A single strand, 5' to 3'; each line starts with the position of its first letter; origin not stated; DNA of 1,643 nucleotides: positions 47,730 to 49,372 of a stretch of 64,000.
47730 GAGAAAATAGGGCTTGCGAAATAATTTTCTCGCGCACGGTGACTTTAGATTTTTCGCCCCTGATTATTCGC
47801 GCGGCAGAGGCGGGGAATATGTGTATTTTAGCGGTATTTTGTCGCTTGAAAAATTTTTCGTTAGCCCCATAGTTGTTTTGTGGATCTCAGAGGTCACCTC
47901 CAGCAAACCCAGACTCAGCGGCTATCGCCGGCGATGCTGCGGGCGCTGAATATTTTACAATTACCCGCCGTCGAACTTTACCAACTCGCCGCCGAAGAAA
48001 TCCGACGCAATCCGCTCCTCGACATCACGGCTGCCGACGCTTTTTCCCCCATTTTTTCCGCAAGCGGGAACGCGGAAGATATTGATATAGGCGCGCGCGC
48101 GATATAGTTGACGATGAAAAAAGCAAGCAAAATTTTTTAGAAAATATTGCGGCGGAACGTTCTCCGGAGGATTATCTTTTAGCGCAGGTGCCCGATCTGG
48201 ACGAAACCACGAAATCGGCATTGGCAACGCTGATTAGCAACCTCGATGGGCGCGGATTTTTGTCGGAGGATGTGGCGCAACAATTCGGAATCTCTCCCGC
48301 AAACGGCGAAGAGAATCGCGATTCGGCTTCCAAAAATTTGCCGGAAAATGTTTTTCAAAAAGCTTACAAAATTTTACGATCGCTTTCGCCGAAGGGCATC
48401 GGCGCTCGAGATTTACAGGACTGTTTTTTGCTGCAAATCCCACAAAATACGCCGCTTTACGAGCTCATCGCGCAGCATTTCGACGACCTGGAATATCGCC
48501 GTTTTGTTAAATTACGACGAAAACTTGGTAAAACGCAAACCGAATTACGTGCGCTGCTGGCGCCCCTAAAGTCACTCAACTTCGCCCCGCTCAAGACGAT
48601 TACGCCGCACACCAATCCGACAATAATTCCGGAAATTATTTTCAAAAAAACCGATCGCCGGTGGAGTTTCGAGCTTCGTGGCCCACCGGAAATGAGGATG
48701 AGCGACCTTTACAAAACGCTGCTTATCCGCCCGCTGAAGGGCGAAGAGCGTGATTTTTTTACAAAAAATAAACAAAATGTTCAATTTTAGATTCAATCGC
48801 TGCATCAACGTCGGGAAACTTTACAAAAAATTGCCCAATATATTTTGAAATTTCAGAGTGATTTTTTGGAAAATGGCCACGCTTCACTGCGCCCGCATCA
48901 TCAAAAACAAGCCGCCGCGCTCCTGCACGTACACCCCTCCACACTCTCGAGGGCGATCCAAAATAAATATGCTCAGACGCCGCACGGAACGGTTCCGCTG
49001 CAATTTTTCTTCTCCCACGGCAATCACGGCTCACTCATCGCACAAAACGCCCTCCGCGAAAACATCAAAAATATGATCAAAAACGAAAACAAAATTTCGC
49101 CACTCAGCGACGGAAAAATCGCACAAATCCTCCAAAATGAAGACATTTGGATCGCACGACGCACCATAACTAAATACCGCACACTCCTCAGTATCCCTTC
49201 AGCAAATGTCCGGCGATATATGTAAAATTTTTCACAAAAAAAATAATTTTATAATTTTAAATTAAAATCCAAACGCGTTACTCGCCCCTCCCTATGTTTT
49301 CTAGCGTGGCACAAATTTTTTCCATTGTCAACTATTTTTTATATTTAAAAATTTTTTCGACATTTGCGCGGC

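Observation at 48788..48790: Second lesion in rpoN: in-frame TAG inside the conserved W(L/F)IKSL segment while the downstream RpoN box remains intact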

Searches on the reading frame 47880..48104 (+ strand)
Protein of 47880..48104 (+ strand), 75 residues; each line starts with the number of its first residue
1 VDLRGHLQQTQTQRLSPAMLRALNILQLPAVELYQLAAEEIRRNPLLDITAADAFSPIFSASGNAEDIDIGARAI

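Call 8: search_protein_families(library=pfam, proteins=[window:47880-48104:+], max_evalue=0.01)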
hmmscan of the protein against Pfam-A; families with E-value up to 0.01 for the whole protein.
window:47880-48104:+ (75 aa): 1 family
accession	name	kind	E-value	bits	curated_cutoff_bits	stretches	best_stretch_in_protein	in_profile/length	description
PF00309.25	Sigma54_AID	-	7.8e-11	42.1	23.8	1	6-49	3-46/46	Sigma-54 factor, Activator interacting domain (AID)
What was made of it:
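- On Sigma-54 (RpoN) family: 47880-48104, E 7.8e-11, 42.1 bits against a cut-off of 23.8 (call 8).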

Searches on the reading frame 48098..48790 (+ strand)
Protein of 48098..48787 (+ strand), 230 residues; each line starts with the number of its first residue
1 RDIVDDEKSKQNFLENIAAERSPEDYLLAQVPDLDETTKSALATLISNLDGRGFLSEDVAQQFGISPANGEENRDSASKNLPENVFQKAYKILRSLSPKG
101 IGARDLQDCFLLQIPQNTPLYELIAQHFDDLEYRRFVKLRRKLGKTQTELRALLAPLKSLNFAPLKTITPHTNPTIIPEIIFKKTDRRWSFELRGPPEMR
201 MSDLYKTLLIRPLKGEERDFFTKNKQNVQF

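Call 8: search_protein_families(library=pfam, proteins=[window:48098-48787:+], max_evalue=0.01)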
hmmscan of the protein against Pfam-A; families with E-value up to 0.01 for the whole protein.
window:48098-48787:+ (230 aa): 1 family
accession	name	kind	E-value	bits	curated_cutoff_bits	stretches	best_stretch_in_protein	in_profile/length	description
PF04963.19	Sigma54_CBD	-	2.4e-31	109.4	22.9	1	15-194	4-172/185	Sigma-54 factor, core binding domain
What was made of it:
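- On Sigma-54 (RpoN) family: 48098-48787, E 2.4e-31 (call 8).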

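Call 52: find_encoding_contigs(protein=window:48188-48790:+, flank=3000, max_places=5)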
Protein window:48188-48790:+ (200 aa): no gene with exactly this product is on record in the collection.

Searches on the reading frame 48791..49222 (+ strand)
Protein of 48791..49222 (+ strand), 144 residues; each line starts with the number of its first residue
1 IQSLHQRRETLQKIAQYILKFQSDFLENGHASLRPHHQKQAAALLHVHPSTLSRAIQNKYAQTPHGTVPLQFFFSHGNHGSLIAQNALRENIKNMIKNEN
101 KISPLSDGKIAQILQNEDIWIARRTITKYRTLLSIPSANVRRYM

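Call 8: search_protein_families(library=pfam, proteins=[window:48791-49222:+], max_evalue=0.01)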
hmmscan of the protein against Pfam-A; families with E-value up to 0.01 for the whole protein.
window:48791-49222:+ (144 aa): 3 families
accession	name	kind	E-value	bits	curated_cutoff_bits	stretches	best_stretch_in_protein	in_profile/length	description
PF04552.19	Sigma54_DBD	-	3e-45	154.3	22.8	1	1-142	15-159/160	Sigma-54, DNA binding domain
PF01381.28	HTH_3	-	0.0013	19.1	23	0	38-61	12-35/55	Helix-turn-helix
PF13936.12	HTH_38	-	0.0096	16.1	27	0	42-55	27-40/44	Helix-turn-helix domain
